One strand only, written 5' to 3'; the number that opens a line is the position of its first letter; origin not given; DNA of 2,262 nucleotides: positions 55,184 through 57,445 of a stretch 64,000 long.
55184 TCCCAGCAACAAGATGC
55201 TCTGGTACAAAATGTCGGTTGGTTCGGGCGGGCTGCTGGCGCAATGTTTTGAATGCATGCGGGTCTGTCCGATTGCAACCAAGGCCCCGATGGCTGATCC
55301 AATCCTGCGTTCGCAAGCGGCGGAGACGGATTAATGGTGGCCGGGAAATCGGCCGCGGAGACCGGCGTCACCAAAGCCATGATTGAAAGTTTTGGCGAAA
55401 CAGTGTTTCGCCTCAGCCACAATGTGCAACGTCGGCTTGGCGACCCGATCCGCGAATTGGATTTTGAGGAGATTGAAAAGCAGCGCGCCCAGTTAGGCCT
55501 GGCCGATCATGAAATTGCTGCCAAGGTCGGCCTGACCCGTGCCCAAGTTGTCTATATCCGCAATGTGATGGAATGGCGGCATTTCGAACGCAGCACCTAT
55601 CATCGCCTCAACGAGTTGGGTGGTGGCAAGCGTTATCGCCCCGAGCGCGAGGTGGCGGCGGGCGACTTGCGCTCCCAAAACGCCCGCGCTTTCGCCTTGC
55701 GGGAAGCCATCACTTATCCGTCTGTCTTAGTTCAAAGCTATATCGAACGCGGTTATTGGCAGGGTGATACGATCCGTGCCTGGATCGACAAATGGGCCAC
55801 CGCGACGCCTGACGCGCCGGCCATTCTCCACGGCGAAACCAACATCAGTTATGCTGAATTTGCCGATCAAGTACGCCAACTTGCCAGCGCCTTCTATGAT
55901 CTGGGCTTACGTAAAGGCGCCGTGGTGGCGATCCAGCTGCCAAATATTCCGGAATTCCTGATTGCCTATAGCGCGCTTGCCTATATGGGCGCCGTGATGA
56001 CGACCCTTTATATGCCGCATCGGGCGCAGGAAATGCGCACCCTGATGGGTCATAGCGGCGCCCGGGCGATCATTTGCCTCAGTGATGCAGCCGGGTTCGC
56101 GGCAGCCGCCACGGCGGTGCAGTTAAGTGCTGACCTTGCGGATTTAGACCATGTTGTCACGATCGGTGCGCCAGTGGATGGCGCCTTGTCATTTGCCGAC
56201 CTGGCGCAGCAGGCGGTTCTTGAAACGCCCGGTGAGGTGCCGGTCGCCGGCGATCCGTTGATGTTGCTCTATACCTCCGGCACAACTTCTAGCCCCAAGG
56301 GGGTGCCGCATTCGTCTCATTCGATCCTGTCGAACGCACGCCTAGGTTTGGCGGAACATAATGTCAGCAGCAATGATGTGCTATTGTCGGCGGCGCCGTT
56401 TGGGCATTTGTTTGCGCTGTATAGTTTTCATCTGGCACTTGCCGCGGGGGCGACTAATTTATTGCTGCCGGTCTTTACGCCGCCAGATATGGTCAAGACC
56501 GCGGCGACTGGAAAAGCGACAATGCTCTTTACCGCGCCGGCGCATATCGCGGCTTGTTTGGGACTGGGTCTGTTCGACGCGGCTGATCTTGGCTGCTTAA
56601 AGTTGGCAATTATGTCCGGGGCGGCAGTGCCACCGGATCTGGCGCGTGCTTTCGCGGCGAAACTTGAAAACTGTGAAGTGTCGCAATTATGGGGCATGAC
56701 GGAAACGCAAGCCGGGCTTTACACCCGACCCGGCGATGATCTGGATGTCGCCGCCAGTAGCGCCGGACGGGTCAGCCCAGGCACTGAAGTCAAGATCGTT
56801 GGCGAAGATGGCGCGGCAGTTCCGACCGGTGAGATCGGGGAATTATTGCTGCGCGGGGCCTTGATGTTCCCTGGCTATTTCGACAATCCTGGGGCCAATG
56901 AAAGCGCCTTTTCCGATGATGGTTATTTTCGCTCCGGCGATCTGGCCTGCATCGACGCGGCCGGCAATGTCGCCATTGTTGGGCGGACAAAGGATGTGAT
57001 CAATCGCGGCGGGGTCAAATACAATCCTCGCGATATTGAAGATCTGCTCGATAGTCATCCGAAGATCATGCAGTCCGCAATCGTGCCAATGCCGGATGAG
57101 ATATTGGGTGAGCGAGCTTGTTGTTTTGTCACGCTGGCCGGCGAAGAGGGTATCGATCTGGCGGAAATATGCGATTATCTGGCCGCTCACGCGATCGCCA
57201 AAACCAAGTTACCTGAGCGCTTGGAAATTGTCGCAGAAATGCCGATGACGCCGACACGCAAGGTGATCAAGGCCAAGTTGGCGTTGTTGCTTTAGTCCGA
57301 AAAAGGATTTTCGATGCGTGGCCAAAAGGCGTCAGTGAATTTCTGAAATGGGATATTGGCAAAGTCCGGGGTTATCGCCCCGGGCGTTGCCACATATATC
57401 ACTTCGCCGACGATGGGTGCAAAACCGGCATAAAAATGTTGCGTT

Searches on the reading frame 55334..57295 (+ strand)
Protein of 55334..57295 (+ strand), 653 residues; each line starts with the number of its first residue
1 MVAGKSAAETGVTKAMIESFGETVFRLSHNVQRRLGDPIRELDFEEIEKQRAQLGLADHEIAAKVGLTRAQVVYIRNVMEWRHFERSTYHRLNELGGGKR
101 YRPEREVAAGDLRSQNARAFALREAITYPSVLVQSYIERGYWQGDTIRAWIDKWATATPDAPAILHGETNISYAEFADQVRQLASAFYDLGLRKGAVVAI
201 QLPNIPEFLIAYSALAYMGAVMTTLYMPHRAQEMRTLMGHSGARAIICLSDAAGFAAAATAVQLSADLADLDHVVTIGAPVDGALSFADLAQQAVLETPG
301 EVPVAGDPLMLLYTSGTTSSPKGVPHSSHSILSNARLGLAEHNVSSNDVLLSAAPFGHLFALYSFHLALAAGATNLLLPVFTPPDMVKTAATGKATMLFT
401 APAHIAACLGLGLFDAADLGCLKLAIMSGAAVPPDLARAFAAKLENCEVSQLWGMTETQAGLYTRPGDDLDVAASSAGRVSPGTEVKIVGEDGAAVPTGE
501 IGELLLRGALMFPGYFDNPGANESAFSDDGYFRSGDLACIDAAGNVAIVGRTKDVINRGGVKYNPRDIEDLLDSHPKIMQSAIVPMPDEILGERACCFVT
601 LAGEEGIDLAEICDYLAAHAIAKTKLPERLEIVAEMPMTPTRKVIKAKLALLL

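Call 88: search_protein_families(library=pfam, proteins=[window:55334-57295:+], max_evalue=0.00001)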
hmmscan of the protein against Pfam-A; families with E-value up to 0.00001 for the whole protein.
window:55334-57295:+ (653 aa): 2 families
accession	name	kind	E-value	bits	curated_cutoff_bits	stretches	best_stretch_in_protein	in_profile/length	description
PF00501.34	AMP-binding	-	1.4e-79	268.2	29.9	1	152-516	2-384/384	AMP-binding enzyme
PF13193.12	AMP-binding_C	-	2.6e-10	41.5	24.5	1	568-643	2-76/76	AMP-binding enzyme C-terminal domain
